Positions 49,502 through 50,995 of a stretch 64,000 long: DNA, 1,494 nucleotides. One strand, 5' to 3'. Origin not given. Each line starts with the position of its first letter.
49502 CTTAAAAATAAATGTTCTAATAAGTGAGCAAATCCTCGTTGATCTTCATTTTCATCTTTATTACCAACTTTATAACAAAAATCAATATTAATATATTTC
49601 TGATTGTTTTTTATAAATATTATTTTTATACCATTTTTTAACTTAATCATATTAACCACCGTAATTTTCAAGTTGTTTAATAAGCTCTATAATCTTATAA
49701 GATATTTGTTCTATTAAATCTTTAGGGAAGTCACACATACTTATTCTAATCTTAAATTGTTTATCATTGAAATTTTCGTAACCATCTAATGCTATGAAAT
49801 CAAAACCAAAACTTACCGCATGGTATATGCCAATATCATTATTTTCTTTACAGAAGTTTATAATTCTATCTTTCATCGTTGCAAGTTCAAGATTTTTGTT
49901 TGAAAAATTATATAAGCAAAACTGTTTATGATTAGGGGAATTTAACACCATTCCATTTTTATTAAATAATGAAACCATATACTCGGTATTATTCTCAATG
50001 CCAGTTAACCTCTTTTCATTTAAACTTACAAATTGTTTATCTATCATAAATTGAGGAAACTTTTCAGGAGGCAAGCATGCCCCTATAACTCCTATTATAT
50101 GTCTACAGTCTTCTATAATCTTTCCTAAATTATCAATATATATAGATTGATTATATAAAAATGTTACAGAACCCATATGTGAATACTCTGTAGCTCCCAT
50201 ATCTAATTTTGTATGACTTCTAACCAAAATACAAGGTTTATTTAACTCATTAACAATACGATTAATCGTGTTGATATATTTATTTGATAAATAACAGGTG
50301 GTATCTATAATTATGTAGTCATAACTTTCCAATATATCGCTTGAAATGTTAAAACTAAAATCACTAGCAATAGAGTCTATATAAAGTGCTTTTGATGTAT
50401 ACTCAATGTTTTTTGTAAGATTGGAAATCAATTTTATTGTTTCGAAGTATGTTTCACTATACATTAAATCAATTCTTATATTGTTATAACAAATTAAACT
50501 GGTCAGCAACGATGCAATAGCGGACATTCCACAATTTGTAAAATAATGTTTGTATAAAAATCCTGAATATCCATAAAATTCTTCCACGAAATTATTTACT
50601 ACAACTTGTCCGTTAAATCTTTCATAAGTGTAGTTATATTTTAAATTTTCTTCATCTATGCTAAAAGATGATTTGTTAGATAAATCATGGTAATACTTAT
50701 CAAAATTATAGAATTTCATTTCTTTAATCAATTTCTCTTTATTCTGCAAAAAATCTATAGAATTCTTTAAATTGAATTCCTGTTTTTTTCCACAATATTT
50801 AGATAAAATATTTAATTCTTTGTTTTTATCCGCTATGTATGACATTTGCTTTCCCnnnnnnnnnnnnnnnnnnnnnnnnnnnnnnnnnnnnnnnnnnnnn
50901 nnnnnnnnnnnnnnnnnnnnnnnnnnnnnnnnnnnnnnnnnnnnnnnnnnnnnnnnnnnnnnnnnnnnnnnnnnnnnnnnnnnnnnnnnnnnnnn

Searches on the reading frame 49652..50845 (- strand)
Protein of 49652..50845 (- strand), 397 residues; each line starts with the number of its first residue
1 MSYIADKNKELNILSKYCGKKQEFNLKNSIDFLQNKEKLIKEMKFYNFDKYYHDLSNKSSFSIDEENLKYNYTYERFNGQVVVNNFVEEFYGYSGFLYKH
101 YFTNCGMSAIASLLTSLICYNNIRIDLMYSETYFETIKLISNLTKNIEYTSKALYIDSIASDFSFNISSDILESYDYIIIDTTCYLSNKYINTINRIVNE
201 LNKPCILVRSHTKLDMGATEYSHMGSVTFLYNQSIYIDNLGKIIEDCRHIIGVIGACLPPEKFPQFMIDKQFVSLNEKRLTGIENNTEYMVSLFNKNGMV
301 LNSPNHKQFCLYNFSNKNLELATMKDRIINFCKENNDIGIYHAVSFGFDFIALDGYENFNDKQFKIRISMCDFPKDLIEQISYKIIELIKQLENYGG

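Call 5: search_protein_families(library=ncbifam, proteins=[window:49652-50845:-], max_evalue=0.01)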
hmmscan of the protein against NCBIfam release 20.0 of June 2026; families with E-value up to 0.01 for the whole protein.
window:49652-50845:- (397 aa): 1 family
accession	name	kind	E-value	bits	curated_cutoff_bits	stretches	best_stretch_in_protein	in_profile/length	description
NF003299.0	PRK04296.1-4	equivalog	0.0056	16.5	284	0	165-206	69-110/191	thymidine kinase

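Call 6: search_protein_families(library=pfam, proteins=[window:49652-50845:-], max_evalue=0.01)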
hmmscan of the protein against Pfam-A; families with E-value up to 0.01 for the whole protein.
window:49652-50845:- (397 aa): 0 families

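Call 24: search_solved_structures(query=window:49652-50845:-, max_evalue=1)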
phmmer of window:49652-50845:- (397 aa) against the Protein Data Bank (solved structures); distinct sequences matched with E-value up to 1: 0.

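Call 29: search_solved_structures(query=A2, max_evalue=10, show_alignments=2)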
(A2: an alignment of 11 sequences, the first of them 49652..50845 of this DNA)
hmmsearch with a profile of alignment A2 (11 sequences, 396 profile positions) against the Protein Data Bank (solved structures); distinct sequences matched with E-value up to 10: 3.
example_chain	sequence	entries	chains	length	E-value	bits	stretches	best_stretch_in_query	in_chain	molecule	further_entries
6qld_Q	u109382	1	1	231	0.051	16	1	24-84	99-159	Inner kinetochore subunit OKP1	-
6qle_Q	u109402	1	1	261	0.071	15.5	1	24-84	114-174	Inner kinetochore subunit OKP1,Inner kinetochore subunit OKP1,Inner kinetochore subunit OK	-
7tgh_J1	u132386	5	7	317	2.2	10.6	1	37-119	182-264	DnaJ domain protein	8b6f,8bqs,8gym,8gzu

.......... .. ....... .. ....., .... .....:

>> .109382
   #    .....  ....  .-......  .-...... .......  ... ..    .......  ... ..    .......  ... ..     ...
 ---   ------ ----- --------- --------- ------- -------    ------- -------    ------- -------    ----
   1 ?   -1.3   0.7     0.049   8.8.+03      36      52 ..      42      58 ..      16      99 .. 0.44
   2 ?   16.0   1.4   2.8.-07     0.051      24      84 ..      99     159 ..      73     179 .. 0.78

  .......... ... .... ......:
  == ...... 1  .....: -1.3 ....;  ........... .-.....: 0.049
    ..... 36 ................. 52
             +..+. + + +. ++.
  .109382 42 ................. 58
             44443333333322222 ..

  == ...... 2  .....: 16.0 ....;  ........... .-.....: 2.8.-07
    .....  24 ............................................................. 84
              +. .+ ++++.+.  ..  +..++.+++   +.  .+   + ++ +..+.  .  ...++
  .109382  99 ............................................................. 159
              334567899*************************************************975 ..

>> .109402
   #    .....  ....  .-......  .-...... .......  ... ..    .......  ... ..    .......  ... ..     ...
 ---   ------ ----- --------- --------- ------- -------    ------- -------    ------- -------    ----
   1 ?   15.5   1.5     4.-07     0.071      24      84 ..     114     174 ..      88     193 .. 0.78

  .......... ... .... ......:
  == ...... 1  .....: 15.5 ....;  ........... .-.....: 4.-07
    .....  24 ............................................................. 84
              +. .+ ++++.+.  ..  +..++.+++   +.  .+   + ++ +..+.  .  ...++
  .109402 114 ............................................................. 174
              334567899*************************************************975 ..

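Call 36: find_homologous_proteins(query=A2, max_evalue=0.001)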
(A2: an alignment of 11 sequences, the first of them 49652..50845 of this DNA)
Query A2 (11 sequences) (397 aa, profile of the alignment): 192 proteins with E <= 0.001 among 8000 candidates; the best 120 are listed.
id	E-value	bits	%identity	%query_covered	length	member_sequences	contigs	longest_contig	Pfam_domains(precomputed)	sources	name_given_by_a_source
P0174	1.4e-193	662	51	95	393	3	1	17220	-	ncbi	-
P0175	7.0e-188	643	46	99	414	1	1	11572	-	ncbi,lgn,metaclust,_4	metaclust:\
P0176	1.9e-185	635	44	99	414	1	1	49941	-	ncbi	-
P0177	2.6e-185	634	48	95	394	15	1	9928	-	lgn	-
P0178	6.9e-183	626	47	97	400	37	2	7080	-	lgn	-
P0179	3.7e-182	624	49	94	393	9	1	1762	-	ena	-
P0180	2.7e-180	618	47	99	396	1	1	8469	-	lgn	-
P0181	4.9e-180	617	85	100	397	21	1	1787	-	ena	-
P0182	6.8e-179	613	47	98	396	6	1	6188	-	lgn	-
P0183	7.1e-179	613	46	97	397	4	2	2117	-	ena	-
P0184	1.3e-178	612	48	98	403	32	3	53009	-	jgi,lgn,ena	-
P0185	1.3e-178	612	48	98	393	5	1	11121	-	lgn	-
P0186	1.4e-176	606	95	100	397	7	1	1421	-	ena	-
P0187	4.2e-174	598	89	100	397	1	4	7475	-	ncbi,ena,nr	ncbi:MAG: hypothetical protein IJX26_00420 [Clostridia bacterium]|nr:hypothetical protein [Clostridi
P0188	6.5e-173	594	46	98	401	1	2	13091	-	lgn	-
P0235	1.8e-65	240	38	81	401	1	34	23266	-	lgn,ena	-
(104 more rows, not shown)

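Call 40: find_encoding_contigs(protein=P0235, flank=8000, max_places=3)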
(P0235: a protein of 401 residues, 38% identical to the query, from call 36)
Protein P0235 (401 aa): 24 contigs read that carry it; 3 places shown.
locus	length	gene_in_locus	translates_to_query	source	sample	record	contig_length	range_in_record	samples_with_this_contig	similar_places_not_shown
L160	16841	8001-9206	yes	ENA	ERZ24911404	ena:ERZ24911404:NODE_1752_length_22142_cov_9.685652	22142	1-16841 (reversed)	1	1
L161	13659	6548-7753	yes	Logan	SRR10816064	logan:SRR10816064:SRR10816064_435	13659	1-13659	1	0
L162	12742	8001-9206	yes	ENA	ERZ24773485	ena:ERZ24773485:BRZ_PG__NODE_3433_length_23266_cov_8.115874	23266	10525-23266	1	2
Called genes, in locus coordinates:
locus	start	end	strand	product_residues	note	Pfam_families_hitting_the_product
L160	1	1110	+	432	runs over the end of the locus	PF04055:Radical_SAM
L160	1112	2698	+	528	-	-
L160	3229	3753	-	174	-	-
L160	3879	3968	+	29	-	-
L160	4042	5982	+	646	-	PF01326:PPDK_N, PF00391:PEP-utilizers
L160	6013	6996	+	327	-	PF00899:ThiF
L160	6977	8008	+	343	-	-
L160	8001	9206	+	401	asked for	-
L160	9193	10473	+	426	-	PF00496:SBP_bac_5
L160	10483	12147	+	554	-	PF02463:SMC_N (faint), PF03193:RsgA_GTPase (faint), PF13555:AAA_29 (faint), PF00004:AAA (faint), PF00005:ABC_tran, PF00910:RNA_helicase (faint), PF12848:ABC_tran_Xtn, PF00005:ABC_tran, +2 more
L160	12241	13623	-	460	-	PF01076:Mob_Pre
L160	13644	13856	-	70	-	-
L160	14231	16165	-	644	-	PF00239:Resolvase, PF07508:Recombinase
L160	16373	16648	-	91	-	-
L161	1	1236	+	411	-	?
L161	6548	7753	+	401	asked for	-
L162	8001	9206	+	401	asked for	-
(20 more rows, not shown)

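Call 45: predict_structure(alignment_id=A6)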
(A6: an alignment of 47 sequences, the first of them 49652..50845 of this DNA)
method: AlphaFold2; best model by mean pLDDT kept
length: 397 residues; sequences in the alignment: 47
mean_pLDDT: 92.6   pTM: 0.91
mean pLDDT of the five models: 92.6, 92.2, 92.1, 91.7, 91.1
residues with pLDDT >= 90: 319; 70-90: 70; 50-70: 8; < 50: 0
segments of 3 or more residues with pLDDT < 50: none
pLDDT, mean of each block of 10 residues (from residue 1): 90 92 92 94 94 76 87 75 91 86 97 98 96 93 92 97 95 98 94 94 97 93 97 86 97 93 92 94 97 97 95 92 96 95 90 90 92 96 98 87
secondary structure, 60 per line:
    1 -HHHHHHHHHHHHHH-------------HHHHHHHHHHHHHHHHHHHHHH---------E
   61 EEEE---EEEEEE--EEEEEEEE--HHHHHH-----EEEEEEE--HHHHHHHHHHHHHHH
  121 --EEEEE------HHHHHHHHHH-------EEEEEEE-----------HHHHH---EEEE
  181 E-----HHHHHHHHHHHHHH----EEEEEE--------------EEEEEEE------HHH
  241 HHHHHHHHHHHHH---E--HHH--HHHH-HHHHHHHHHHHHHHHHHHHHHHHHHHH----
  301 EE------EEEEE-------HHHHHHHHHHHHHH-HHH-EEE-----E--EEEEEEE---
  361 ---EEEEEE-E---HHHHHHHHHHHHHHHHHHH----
elements in order: H2-15 H29-50 E60-64 E68-73 E76-83 H86-91 E97-103 H106-120 E123-127 H134-143 E151-157 H169-173 E177-181 H187-200 E205-210 E225-231 H238-253 H265-268 H270-296 E309-313 H321-334 E340-342 E351-357 E364-369 H375-393

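Call 48: fold_search(model_id=the predicted structure, library=pdb)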
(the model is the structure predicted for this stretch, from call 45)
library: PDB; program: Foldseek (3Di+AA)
matches with E <= 10: 969; with E <= 0.001: 539
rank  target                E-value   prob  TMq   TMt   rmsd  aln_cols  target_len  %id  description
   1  9hee_A                3.3e-09  1.00  0.50  0.61   5.0       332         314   12  Crystal structure of methionine gamma-lyase from Brevibacterium aurantiacum having disordered N-terminus and devoid of (released 2025-10-22)
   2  9haq_L                1.1e-08  1.00  0.50  0.52   5.0       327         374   13  Crystal structure of methionine gamma-lyase from Brevibacterium sandarakinum in complex with PLP and norleucine at pH  (released 2025-11-12)
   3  9hde_E                1.6e-08  1.00  0.48  0.49   5.5       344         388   12  Crystal structure of methionine gamma-lyase (K209Q variant) from Brevibacterium aurantiacum in complex with PLP and al (released 2025-10-22)
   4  9hde_W                1.8e-08  1.00  0.50  0.51   5.0       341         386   12  Crystal structure of methionine gamma-lyase (K209Q variant) from Brevibacterium aurantiacum in complex with PLP and al (released 2025-10-22)
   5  4iw7                  2.1e-08  1.00  0.54  0.62   5.6       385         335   15  Crystal structure of 8-amino-7-oxononanoate synthase (bioF) from Francisella tularensis. (released 2013-02-13)
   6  9hde_F                3.0e-08  1.00  0.50  0.51   5.0       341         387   12  Crystal structure of methionine gamma-lyase (K209Q variant) from Brevibacterium aurantiacum in complex with PLP and al (released 2025-10-22)
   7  9haq_F                3.5e-08  1.00  0.51  0.52   5.0       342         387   12  Crystal structure of methionine gamma-lyase from Brevibacterium sandarakinum in complex with PLP and norleucine at pH  (released 2025-11-12)
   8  9haq_A                3.7e-08  1.00  0.48  0.50   5.8       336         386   13  Crystal structure of methionine gamma-lyase from Brevibacterium sandarakinum in complex with PLP and norleucine at pH  (released 2025-11-12)
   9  9haq_H                4.1e-08  1.00  0.50  0.52   5.2       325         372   13  Crystal structure of methionine gamma-lyase from Brevibacterium sandarakinum in complex with PLP and norleucine at pH  (released 2025-11-12)
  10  9haq_E                4.4e-08  1.00  0.49  0.50   5.7       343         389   13  Crystal structure of methionine gamma-lyase from Brevibacterium sandarakinum in complex with PLP and norleucine at pH  (released 2025-11-12)
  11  9haq_K                4.6e-08  1.00  0.50  0.52   4.9       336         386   13  Crystal structure of methionine gamma-lyase from Brevibacterium sandarakinum in complex with PLP and norleucine at pH  (released 2025-11-12)
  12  7n79_A                5.1e-08  1.00  0.46  0.47  11.4       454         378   10  O2-, PLP-dependent desaturase Plu4 holo-enzyme (released 2021-10-06)
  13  9haq_G                8.8e-08  1.00  0.50  0.52   5.0       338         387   13  Crystal structure of methionine gamma-lyase from Brevibacterium sandarakinum in complex with PLP and norleucine at pH  (released 2025-11-12)
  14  4oc9_J                1.0e-07  1.00  0.50  0.49   5.6       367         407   14  2.35 Angstrom resolution crystal structure of putative O-acetylhomoserine (thiol)-lyase (metY) from Campylobacter jeju (released 2014-03-12)
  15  7rf9_C                1.1e-07  1.00  0.46  0.48  11.1       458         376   11  O2-, PLP-dependent desaturase Plu4 intermediate-bound enzyme (released 2021-10-06)
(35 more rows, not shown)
